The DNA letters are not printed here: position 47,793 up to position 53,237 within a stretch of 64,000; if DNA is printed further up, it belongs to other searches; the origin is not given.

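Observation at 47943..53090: Secretin with a built-in ~1240-aa C-terminal TPR-like repeat tail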

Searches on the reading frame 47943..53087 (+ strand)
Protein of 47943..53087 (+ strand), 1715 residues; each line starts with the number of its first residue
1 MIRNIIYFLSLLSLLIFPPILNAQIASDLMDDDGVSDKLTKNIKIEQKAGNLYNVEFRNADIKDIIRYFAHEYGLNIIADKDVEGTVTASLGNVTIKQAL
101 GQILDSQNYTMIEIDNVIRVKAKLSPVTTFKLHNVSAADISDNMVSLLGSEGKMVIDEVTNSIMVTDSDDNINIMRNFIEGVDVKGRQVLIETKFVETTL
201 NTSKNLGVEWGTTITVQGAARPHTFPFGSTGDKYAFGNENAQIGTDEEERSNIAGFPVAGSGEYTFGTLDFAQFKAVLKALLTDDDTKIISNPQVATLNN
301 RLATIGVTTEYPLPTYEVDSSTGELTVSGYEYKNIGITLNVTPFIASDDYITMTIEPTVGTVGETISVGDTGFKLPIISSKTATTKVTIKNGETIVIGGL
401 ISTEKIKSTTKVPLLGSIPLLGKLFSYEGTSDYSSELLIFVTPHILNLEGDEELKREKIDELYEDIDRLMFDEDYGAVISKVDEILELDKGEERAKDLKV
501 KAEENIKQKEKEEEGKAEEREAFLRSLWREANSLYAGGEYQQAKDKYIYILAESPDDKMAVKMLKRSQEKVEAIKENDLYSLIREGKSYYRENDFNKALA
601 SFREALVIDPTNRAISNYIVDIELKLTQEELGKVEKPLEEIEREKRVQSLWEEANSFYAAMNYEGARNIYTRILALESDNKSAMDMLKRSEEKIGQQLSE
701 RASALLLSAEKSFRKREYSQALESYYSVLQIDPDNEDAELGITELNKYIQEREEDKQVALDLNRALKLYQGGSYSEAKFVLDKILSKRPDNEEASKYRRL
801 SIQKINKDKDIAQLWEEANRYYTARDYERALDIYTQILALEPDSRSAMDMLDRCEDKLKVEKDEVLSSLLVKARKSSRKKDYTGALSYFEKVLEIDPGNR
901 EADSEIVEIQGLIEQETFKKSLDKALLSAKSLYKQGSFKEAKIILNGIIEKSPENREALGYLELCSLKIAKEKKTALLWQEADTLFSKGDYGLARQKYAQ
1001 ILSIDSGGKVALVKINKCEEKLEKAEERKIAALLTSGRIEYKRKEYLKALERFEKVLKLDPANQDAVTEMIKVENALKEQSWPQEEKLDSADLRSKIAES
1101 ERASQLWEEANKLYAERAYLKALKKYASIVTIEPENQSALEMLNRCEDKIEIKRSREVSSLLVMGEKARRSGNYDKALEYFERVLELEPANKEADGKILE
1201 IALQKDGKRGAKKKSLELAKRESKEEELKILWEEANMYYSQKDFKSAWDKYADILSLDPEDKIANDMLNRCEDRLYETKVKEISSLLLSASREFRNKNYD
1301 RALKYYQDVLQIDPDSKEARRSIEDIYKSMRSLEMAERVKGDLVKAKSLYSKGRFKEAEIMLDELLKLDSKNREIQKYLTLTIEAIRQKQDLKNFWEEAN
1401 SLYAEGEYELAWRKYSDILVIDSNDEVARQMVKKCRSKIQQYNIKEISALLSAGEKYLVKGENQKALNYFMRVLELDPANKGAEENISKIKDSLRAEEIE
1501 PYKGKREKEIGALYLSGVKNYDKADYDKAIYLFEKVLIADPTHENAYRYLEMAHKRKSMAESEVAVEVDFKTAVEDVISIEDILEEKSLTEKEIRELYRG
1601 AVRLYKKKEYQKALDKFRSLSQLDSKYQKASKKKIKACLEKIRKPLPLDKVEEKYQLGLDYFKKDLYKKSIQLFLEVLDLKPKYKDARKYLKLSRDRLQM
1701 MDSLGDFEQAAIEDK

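Call 3: search_protein_families(library=pfam, proteins=[window:47943-53087:+], max_evalue=0.1)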
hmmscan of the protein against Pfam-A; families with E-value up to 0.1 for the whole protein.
window:47943-53087:+ (1715 aa): 27 families (the best 25 are shown)
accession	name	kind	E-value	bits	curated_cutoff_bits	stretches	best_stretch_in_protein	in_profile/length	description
PF07719.23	TPR_2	-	1.2e-55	181.5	27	7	582-612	4-34/34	Tetratricopeptide repeat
PF00263.26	Secretin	-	4.7e-47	160.2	27.5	1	281-446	2-168/169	Bacterial type II and III secretion system protein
PF14559.12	TPR_19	-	4.1e-37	126.8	25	3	1170-1204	3-37/68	Tetratricopeptide repeat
PF00515.34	TPR_1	-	1.9e-33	113.3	27.8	6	1165-1191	8-34/34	Tetratricopeptide repeat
PF13428.12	TPR_14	-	1.1e-32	109.6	23.5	2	1286-1320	4-38/44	Tetratricopeptide repeat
PF14853.12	Fis1_TPR_C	-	2.1e-26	92.3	25.3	5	1170-1195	13-38/53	Fis1 C-terminal tetratricopeptide repeat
PF13432.12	TPR_16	-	8.5e-23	80.9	32.7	1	1164-1204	3-43/65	Tetratricopeptide repeat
PF13181.12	TPR_8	-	4.3e-20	70.5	25.7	1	1169-1191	12-34/34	Tetratricopeptide repeat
PF13424.12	TPR_12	-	7.6e-17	61.7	30.1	1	1156-1187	43-74/77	Tetratricopeptide repeat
PF13371.12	TPR_9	-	1.1e-16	61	35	0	819-844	3-28/73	Tetratricopeptide repeat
PF14863.12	Alkyl_sulf_dimr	-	8.6e-16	59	26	0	1285-1331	71-117/139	Alkyl sulfatase dimerisation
PF23914.1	TPR_CcmH_CycH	-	2.1e-15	57.3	42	0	1164-1261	56-154/158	Cytochrome c-type biogenesis protein H TPR domain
PF25064.1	ARM_TT21_5th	-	3.4e-15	56.8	27.8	0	1162-1227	5-69/117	TT21 fifth ARM repeats domain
PF13176.12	TPR_7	-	1.1e-14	53.7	27.9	1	1168-1191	9-32/36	Tetratricopeptide repeat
PF13174.12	TPR_6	-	1.4e-12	47.8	26.3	0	1294-1316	11-33/33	Tetratricopeptide repeat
PF03958.22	Secretin_N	-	9.4e-11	42.2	28.2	1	128-188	2-69/69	Bacterial type II/III secretion system short domain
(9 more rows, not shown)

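Call 4: search_protein_families(library=ncbifam, proteins=[window:47943-53087:+], max_evalue=0.1)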
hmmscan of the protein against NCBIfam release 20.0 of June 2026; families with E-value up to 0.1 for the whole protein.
window:47943-53087:+ (1715 aa): 28 families (the best 25 are shown)
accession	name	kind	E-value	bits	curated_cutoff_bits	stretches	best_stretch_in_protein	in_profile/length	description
TIGR02515.1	IV_pilus_PilQ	subfamily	2.2e-73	247.7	284.35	2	142-447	124-428/428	type IV pilus secretin PilQ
TIGR02517.1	type_II_gspD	equivalog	3.3e-66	224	351.35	2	147-449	295-593/600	type II secretion system secretin GspD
NF042912.1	Amuc_1098_fam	equivalog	6.4e-62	209.7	750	11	352-450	682-800/805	Amuc_1098 family type IV pilus outer membrane protein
TIGR02519.1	pilus_MshL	equivalog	2.6e-44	151.4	250.2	1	155-446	2-290/290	pilus (MSHA type) biogenesis protein MshL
NF010083.0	PRK13568.1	equivalog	1.6e-41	142.5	554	2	137-446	137-417/419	DNA uptake porin HofQ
TIGR02516.1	type_III_yscC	equivalog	8e-37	126.9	238.45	1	148-447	195-462/463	type III secretion system outer membrane ring subunit SctC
NF007851.2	PRK10560.1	exception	1.3e-28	99.9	598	1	131-448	123-411/412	DNA uptake porin HofQ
TIGR02917.1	PEP_TPR_lipo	equivalog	1.2e-25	89.6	312.2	5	1017-1264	483-739/899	XrtA/PEP-CTERM system TPR-repeat protein PrsT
NF011873.0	PRK15346.1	equivalog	1.3e-20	73.5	524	2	272-433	327-481/499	EscC/YscC/HrcC family type III secretion system outer membrane ring protein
TIGR02552.1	LcrH_SycD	equivalog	6.8e-18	64.7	104.8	1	1588-1626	12-50/136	SycD/LcrH family type III secretion system chaperone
NF047507.1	TPR_BatC_Lepto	exception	2.2e-16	60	175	2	1433-1492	83-141/214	TPR repeat-containing protein BatC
NF040959.1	MamA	equivalog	5.8e-16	58.5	200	2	1165-1273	44-150/204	magnetosome protein MamA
TIGR02795.1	tol_pal_ybgF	equivalog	2e-12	47.7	90.1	0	1035-1080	44-89/119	tol-pal system protein YbgF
TIGR02521.1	type_IV_pilW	equivalog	3.2e-10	39.9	154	1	747-911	20-180/234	type IV pilus biogenesis/stability protein PilW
TIGR03939.1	PGA_TPR_OMP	equivalog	1.1e-08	33.8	366.65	1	1160-1262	88-188/800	poly-beta-1,6 N-acetyl-D-glucosamine export porin PgaA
NF008520.0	PRK11447.1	equivalog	9.6e-06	23.6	858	2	679-836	588-736/1157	cellulose synthase complex outer membrane protein BcsC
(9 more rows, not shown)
